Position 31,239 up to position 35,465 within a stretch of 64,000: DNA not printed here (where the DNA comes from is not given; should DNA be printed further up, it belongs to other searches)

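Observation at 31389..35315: Giant (~30-TM) integral membrane protein fused to a ~10-11-haem cytochrome c domain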

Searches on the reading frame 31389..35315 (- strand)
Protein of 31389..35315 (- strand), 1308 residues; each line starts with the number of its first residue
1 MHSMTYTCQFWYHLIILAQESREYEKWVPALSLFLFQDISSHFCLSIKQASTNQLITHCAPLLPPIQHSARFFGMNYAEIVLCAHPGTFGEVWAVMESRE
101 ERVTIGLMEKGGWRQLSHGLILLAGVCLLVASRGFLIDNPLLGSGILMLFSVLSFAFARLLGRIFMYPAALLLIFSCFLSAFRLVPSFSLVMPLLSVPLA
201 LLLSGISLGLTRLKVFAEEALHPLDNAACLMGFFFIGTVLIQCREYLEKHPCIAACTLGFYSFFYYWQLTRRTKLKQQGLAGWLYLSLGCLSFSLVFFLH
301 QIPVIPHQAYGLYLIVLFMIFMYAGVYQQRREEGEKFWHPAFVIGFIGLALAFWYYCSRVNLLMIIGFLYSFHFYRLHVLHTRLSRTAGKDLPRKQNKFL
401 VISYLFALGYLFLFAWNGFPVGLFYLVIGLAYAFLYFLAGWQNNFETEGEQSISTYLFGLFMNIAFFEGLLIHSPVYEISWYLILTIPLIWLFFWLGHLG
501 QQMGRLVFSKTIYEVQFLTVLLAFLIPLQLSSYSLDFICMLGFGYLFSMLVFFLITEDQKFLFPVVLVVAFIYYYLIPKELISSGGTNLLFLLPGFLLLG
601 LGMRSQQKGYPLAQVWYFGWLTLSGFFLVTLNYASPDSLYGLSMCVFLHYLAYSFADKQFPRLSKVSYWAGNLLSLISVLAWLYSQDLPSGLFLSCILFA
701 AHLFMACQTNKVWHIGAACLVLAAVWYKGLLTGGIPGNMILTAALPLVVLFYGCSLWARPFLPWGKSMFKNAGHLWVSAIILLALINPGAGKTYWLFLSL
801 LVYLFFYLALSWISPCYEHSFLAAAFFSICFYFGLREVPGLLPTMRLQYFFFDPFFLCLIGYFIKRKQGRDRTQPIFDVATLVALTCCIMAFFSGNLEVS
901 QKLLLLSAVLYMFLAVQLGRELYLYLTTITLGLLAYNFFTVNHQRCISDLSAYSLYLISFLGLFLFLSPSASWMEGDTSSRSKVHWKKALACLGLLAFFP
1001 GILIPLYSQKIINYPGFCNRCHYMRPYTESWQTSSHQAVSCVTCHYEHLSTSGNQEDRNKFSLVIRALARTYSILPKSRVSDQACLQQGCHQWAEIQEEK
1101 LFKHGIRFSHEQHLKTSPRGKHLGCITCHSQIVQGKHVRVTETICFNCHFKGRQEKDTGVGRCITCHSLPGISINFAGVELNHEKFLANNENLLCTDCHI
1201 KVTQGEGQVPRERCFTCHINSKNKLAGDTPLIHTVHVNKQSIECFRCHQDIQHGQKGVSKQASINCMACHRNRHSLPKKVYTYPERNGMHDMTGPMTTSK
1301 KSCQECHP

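Call 3: search_protein_families(library=pfam, proteins=[window:31389-35315:-], max_evalue=0.1)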
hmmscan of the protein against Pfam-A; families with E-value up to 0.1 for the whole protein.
window:31389-35315:- (1308 aa): 5 families
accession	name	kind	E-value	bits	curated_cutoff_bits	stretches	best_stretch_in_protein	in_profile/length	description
PF14522.11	Cytochrome_C7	-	3e-12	46.6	24.8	2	1233-1307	5-66/67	Cytochrome c7 and related cytochrome c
PF22113.1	Mtrc-MtrF_II-IV_dom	-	9.7e-09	35.4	30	2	1017-1168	8-164/176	Outer membrane cytochrome MtrC/MtrF-like, domains II/IV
PF02085.21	Cytochrom_CIII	-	2.8e-06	28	22.9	1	1178-1270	20-101/101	Class III cytochrome C family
PF14537.11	Cytochrom_c3_2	-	5.7e-06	27.1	25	1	1190-1250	4-66/79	Cytochrome c3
PF03264.19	Cytochrom_NNT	-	0.00083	19.6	24.1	0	991-1053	12-80/174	NapC/NirT cytochrome c family, N-terminal region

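Call 4: search_protein_families(library=ncbifam, proteins=[window:31389-35315:-], max_evalue=0.1)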
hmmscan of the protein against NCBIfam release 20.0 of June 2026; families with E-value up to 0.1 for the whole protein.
window:31389-35315:- (1308 aa): 1 family
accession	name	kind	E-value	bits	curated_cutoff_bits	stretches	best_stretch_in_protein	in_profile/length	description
TIGR03153.1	cytochr_NrfH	equivalog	4.1e-07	30.1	134.2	1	1009-1131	22-135/138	cytochrome c nitrite reductase small subunit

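Call 5: find_homologous_proteins(query=window:31389-35315:-, max_evalue=0.001)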
Query window:31389-35315:- (1308 aa): 6 proteins with E <= 0.001 among 8000 candidates.
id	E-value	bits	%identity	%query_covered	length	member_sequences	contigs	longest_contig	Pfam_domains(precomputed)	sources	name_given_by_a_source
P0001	0.0e+0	2815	100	93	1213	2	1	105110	PF14537.12,PF02085.22,PF14522.12,PF22113.2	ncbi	ncbi:MAG: cytochrome c3 family protein [bacterium]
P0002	0.0e+0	1979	71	93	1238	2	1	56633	PF14537.12,PF03264.20,PF02085.22,PF14522.12,PF22113.2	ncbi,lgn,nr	ncbi:MAG: cytochrome c3 family protein [bacterium]|nr:cytochrome c3 family protein [bacterium]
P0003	0.0e+0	1733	63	93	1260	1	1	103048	PF03264.20,PF02085.22,PF14522.12,PF22113.2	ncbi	ncbi:MAG: cytochrome c3 family protein [bacterium]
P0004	0.0e+0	1680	66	70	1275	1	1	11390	PF02085.22,PF14522.12,PF22113.2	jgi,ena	-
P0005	6.2e-253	861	48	65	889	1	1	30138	-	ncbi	ncbi:MAG: hypothetical protein ACMUIA_02360 [bacterium]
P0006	8.0e-234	797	42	79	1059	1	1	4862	-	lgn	-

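Call 9: find_encoding_contigs(protein=P0002, flank=10000, max_places=3)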
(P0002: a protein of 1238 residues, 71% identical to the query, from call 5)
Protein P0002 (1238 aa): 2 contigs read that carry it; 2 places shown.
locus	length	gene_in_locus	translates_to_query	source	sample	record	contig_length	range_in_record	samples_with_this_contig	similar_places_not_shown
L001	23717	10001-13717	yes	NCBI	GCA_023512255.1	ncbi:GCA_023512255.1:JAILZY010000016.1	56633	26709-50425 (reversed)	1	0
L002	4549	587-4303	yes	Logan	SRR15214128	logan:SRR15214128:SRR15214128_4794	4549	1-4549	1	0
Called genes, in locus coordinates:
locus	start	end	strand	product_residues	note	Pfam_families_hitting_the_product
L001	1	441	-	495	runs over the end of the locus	PF00515:TPR_1 (faint), PF07719:TPR_2 (faint)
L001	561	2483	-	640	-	PF13292:DXP_synthase_N, PF00456:Transketolase_N (weak), PF02779:Transket_pyr, PF02780:Transketolase_C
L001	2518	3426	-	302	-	PF00348:polyprenyl_synt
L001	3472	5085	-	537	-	PF00682:HMGL-like, PF22617:HCS_D2, PF08502:LeuA_dimer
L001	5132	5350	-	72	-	PF04255:DUF433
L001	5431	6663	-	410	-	PF00696:AA_kinase, PF01842:ACT, PF22468:ACT_9, PF13840:ACT_7, PF22468:ACT_9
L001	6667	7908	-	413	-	PF01676:Metalloenzyme, PF10143:PhosphMutase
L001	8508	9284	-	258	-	-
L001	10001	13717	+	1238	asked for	PF03264:Cytochrom_NNT (faint), PF14522:Cytochrome_C7 (faint), PF22113:Mtrc-MtrF_II-IV_dom (faint), PF02085:Cytochrom_CIII (weak), PF14537:Cytochrom_c3_2 (weak)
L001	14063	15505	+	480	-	-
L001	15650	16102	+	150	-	PF00582:Usp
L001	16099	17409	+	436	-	PF25292:Beta-prop_CGLA (faint), PF01839:FG-GAP (faint), PF13517:FG-GAP_3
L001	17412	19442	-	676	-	PF16697:Yop-YscD_cpl (weak)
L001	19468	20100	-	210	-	PF01618:MotA_ExbB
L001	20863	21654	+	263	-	PF13487:HD_5, PF01966:HD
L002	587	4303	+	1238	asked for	PF03264:Cytochrom_NNT (faint), PF14522:Cytochrome_C7 (faint), PF22113:Mtrc-MtrF_II-IV_dom (faint), PF02085:Cytochrom_CIII (weak), PF14537:Cytochrom_c3_2 (weak)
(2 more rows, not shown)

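Call 10: find_encoding_contigs(protein=P0003, flank=10000, max_places=3)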
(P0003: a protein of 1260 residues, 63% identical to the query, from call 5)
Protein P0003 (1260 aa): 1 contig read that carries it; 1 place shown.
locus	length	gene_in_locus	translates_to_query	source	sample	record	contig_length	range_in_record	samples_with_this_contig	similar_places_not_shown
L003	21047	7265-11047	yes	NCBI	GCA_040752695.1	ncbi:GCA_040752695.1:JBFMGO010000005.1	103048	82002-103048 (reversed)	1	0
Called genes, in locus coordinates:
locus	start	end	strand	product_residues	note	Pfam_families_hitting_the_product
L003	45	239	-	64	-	PF11387:DUF2795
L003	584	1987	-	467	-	PF09594:GT87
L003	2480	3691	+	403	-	PF01075:Glyco_transf_9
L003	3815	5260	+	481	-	PF02366:PMT, PF13231:PMT_2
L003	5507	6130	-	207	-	-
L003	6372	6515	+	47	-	-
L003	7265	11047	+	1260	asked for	PF03264:Cytochrom_NNT (faint), PF14522:Cytochrome_C7 (faint), PF22113:Mtrc-MtrF_II-IV_dom (faint), PF02085:Cytochrom_CIII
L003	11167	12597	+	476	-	PF00939:Na_sulph_symp, PF03600:CitMHS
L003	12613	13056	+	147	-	PF00582:Usp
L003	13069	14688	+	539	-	PF01839:FG-GAP (faint), PF13517:FG-GAP_3 (weak)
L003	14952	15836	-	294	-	PF02899:Phage_int_SAM_1, PF13495:Phage_int_SAM_4 (weak), PF00589:Phage_integrase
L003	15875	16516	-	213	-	PF00753:Lactamase_B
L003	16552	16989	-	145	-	PF02580:Tyr_Deacylase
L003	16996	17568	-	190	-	PF01035:DNA_binding_1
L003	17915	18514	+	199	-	PF13350:Y_phosphatase3, PF22741:PTP-NADK, PF03162:Y_phosphatase2 (faint), PF22784:PTP-SAK (weak), PF22785:Tc-R-P (weak), PF00782:DSPc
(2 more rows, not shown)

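Call 11: find_encoding_contigs(protein=P0004, flank=10000, max_places=3)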
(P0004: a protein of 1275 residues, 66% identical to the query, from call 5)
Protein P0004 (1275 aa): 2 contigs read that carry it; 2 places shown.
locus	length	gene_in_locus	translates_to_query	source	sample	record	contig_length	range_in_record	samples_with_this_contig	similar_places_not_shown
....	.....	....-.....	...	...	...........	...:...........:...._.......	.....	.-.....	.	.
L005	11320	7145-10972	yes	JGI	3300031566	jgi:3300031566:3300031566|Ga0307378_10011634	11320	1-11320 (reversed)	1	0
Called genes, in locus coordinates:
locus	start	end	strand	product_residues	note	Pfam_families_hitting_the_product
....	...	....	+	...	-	-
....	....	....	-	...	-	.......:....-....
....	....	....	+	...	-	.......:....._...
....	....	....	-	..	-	-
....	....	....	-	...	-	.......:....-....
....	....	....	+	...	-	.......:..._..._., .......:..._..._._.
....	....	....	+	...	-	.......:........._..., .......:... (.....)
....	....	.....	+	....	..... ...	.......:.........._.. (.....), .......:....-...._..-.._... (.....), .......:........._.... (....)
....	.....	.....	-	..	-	?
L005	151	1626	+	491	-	-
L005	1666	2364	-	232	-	PF02517:Rce1-like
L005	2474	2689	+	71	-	-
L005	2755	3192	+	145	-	PF16927:HisKA_7TM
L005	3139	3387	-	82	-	-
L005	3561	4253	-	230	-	PF02517:Rce1-like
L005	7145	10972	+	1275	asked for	PF14522:Cytochrome_C7 (faint), PF22113:Mtrc-MtrF_II-IV_dom (faint), PF02085:Cytochrom_CIII (weak)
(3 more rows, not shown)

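Call 12: find_encoding_contigs(protein=P0005, flank=10000, max_places=3)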
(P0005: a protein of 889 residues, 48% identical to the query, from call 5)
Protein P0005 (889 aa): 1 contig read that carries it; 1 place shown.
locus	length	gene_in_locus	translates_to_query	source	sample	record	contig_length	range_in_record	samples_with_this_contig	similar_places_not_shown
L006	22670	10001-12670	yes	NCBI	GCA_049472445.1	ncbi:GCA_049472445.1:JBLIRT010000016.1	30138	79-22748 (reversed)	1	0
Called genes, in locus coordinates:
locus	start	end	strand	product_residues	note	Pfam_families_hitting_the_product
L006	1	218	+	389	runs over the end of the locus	PF00437:T2SSE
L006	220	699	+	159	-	-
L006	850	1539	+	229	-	PF00702:Hydrolase, PF12710:HAD, PF13419:HAD_2, PF13242:Hydrolase_like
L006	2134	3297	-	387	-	PF08323:Glyco_transf_5 (weak), PF13439:Glyco_transf_4, PF13579:Glyco_trans_4_4, PF20706:GT4-conflict, PF08323:Glyco_transf_5, PF00534:Glycos_transf_1, PF13692:Glyco_trans_1_4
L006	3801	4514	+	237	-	PF00132:Hexapep (weak), PF25084:LbH_EIF2B (weak), PF25087:GMPPB_C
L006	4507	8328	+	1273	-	PF13522:GATase_6 (faint), PF01380:SIS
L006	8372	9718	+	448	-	PF02878:PGM_PMM_I, PF02879:PGM_PMM_II, PF02880:PGM_PMM_III, PF00408:PGM_PMM_IV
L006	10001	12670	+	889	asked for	-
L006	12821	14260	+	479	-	PF00939:Na_sulph_symp, PF03600:CitMHS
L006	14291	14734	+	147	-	PF00582:Usp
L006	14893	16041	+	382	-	PF01839:FG-GAP (faint), PF13517:FG-GAP_3 (weak)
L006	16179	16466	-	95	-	-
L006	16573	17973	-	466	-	PF03349:Toluene_X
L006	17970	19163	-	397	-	-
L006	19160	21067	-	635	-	-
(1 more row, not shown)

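Call 13: find_encoding_contigs(protein=P0006, flank=10000, max_places=3)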
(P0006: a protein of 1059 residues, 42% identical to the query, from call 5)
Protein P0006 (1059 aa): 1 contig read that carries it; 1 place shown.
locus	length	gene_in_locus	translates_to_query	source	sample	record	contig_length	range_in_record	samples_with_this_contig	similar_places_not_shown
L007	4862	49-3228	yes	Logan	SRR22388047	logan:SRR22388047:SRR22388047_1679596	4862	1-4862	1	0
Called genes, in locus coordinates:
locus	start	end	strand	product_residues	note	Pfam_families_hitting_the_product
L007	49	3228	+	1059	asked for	-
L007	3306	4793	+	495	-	PF00939:Na_sulph_symp, PF03600:CitMHS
